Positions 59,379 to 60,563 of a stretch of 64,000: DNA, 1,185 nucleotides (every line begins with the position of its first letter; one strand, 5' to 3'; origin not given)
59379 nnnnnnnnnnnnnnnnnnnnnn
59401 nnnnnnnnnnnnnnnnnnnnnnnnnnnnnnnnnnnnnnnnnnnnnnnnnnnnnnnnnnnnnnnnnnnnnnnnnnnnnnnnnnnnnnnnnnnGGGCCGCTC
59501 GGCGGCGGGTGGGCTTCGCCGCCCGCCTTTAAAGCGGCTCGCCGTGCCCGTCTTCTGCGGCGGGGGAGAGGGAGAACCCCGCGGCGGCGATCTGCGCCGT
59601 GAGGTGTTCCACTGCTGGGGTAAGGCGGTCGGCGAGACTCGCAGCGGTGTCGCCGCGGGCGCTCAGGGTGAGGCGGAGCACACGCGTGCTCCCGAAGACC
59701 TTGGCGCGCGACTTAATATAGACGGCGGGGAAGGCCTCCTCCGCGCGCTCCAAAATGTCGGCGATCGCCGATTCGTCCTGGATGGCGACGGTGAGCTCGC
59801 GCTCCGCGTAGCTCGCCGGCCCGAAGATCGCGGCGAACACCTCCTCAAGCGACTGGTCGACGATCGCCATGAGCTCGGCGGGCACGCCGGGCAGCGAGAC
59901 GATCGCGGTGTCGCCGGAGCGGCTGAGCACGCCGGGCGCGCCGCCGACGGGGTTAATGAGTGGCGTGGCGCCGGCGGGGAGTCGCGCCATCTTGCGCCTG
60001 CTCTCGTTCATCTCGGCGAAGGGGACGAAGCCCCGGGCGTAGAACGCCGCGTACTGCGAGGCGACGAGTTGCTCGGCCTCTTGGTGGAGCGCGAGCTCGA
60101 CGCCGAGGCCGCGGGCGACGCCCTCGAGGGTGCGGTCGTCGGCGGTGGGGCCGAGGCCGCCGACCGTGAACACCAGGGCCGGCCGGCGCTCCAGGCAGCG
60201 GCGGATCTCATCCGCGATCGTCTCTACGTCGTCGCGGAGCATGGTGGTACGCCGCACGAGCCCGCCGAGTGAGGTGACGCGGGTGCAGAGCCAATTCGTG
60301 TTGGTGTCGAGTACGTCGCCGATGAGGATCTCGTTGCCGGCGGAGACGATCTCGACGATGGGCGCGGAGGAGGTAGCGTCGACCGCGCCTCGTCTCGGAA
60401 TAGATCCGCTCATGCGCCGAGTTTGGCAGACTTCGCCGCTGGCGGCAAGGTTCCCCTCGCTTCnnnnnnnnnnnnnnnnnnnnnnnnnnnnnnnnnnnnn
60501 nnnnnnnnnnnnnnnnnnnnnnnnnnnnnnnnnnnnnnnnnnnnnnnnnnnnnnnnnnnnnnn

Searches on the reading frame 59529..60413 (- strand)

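Call 67: search_protein_families(library=pfam, proteins=[window:59529-60413:-], max_evalue=0.00001)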
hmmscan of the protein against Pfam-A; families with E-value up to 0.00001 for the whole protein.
window:59529-60413:- (294 aa): 1 family
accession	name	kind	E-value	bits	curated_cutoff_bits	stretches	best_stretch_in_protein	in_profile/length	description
PF00994.29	MoCF_biosynth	-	7.4e-28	97.5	26.6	1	21-191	1-140/144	Probable molybdopterin binding domain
